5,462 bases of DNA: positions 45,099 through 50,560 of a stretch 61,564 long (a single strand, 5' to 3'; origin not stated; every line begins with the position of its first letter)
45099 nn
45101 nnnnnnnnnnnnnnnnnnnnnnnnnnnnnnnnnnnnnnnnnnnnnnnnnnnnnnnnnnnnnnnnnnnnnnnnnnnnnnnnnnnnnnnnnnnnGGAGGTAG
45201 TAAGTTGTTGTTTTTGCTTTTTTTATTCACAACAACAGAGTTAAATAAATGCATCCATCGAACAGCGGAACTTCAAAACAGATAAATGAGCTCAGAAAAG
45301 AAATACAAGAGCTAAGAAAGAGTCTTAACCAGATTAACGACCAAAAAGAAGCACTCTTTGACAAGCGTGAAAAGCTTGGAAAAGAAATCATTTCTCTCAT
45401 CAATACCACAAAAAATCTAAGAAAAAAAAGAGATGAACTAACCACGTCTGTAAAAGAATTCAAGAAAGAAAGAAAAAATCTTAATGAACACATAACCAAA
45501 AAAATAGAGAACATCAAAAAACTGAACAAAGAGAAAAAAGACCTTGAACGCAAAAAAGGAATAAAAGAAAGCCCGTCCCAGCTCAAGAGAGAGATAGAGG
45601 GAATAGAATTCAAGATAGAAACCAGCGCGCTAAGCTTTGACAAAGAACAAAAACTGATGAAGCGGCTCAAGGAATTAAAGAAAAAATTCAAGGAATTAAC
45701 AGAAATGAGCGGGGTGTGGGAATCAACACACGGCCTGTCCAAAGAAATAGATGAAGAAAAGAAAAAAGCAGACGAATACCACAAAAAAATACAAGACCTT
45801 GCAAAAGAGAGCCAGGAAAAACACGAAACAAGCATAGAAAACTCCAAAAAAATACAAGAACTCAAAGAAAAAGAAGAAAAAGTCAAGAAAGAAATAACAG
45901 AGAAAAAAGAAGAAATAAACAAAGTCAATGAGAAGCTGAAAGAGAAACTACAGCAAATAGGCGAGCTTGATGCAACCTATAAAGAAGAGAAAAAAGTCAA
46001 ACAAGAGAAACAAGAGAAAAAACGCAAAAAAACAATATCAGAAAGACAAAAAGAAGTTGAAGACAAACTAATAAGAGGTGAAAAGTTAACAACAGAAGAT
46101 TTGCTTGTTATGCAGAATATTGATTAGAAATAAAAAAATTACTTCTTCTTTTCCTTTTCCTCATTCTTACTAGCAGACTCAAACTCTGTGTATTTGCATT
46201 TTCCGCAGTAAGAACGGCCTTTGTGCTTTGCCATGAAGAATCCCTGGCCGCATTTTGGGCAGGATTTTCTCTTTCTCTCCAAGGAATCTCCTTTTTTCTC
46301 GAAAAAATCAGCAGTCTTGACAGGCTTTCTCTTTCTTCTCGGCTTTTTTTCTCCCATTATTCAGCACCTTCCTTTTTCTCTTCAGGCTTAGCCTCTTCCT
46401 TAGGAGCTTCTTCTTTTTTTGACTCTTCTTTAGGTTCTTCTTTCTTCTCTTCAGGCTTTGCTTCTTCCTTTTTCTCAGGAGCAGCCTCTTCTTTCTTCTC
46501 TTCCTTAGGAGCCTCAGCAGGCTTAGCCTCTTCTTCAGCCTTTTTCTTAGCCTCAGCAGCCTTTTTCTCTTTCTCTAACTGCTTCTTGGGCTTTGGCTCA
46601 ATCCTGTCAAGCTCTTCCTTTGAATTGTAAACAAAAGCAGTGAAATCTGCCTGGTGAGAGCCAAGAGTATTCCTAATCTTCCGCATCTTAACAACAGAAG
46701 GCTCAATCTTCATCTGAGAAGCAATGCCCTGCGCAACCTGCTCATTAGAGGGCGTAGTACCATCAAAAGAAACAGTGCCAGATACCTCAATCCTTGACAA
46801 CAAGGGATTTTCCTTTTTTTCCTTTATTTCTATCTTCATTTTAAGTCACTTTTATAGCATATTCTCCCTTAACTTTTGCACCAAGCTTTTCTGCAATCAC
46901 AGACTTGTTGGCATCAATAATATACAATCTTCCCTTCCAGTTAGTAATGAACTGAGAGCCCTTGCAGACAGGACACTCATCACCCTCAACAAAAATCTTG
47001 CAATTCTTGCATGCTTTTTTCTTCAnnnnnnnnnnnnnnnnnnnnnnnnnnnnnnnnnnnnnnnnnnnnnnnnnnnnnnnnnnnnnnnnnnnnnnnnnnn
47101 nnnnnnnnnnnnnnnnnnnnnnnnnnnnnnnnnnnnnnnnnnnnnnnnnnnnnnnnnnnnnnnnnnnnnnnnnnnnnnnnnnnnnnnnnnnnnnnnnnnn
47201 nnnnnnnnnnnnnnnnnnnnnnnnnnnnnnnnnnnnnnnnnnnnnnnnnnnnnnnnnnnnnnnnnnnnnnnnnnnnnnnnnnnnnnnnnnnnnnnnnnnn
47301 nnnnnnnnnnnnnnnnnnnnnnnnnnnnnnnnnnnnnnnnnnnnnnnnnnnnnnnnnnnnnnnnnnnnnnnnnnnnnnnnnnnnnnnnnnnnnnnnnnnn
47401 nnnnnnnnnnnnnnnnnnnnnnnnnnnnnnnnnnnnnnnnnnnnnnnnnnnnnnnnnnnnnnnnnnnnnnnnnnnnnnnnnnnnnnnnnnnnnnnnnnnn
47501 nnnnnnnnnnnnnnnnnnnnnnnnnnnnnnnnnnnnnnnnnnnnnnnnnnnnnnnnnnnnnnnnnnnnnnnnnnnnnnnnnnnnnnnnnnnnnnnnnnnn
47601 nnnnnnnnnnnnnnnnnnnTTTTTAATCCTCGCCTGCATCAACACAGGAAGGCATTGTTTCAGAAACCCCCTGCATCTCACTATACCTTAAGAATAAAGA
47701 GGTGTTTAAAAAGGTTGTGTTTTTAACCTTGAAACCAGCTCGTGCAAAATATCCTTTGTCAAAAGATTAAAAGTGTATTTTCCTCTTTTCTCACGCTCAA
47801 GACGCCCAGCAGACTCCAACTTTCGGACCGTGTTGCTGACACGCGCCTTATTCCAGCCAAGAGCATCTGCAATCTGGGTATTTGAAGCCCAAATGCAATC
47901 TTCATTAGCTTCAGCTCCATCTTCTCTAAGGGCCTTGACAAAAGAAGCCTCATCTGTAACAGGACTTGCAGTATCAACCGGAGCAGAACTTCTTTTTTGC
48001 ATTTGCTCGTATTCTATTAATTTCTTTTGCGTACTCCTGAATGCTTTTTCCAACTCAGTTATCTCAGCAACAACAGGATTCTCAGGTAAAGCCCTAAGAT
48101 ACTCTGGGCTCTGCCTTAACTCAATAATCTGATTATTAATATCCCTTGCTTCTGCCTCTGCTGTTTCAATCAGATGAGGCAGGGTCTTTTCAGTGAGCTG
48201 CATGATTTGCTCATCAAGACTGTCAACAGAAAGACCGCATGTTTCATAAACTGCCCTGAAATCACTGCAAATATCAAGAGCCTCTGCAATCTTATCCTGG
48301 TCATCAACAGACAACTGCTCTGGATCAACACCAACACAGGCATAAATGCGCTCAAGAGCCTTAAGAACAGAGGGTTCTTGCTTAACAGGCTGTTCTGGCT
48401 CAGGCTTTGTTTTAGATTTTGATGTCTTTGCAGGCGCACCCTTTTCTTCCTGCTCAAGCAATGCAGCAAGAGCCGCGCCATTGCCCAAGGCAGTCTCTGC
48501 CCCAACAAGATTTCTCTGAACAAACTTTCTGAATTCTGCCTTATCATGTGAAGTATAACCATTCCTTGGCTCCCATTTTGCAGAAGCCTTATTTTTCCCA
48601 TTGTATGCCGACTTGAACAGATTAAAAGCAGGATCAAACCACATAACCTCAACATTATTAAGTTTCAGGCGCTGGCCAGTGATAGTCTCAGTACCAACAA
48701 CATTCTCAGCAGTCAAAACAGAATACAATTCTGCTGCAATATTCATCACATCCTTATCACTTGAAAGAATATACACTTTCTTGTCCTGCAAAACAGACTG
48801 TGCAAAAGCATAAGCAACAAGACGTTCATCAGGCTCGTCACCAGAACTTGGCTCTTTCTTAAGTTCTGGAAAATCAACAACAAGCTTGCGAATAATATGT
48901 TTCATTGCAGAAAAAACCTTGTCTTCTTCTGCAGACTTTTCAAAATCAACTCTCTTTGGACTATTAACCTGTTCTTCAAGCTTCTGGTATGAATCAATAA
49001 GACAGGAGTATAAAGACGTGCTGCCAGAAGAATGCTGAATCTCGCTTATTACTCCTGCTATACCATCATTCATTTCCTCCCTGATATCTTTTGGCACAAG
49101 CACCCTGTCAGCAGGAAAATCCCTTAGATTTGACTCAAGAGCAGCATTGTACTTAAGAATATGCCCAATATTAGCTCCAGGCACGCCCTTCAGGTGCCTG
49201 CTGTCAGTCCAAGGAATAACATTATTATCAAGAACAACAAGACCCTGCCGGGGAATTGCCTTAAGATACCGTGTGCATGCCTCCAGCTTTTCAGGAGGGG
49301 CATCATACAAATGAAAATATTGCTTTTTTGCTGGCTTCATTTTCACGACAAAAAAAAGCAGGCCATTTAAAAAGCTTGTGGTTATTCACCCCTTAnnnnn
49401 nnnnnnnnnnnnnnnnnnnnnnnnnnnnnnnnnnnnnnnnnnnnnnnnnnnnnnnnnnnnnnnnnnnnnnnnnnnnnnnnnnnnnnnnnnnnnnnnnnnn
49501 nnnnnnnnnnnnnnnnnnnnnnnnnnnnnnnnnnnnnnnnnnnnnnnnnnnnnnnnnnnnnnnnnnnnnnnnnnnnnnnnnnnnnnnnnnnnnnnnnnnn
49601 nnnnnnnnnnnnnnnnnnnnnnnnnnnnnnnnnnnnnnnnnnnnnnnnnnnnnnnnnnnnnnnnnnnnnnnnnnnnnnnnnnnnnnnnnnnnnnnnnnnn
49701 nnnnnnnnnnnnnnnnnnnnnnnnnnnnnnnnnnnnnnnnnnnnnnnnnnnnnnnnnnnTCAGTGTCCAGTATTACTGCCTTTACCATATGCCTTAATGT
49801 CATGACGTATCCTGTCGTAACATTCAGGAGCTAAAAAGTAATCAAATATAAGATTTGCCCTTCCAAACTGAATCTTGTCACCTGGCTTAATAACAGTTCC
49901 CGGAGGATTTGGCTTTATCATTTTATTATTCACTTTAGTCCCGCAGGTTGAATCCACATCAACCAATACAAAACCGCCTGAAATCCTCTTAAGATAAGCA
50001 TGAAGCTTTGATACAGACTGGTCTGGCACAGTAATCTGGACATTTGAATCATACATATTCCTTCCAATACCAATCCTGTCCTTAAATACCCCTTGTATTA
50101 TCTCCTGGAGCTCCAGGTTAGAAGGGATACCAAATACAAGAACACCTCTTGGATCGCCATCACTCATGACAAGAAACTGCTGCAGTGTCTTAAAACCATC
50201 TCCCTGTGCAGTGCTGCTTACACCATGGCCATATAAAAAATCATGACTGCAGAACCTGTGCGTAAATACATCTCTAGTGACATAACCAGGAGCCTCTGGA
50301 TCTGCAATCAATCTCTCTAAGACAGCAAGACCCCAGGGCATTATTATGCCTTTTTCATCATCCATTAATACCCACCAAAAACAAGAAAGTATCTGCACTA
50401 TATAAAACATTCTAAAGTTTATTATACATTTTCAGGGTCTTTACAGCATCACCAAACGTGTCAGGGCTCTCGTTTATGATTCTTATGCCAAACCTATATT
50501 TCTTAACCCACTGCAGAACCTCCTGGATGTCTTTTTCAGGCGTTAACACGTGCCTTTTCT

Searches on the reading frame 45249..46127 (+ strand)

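Call 76: search_protein_families(library=pfam, proteins=[window:45249-46127:+], max_evalue=0.0001)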
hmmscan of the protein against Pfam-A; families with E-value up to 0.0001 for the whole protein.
window:45249-46127:+ (292 aa): 1 family
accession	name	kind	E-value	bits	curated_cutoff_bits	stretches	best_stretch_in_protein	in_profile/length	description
PF23435.1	DUF7121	-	3e-16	60.1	29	1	8-290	33-303/307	Family of unknown function (DUF7121)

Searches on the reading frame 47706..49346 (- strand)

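Call 76: search_protein_families(library=pfam, proteins=[window:47706-49346:-], max_evalue=0.0001)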
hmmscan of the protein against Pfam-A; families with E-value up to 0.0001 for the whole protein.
window:47706-49346:- (546 aa): 1 family
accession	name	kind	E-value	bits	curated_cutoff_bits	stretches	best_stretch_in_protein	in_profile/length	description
PF24034.1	DUF7343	-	4.5e-05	23.6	27.6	0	490-523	22-55/62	Domain of unknown function (DUF7343)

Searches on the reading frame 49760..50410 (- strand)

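Call 76: search_protein_families(library=pfam, proteins=[window:49760-50410:-], max_evalue=0.0001)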
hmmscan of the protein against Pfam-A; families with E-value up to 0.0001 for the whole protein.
window:49760-50410:- (216 aa): 2 families
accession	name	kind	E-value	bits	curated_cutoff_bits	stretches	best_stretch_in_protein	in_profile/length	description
PF00498.31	FHA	-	4.5e-14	53.1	20.7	1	115-183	3-67/67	FHA domain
PF16697.10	Yop-YscD_cpl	-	2.4e-06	28.2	33.2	1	111-189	17-90/94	Inner membrane component of T3SS, cytoplasmic domain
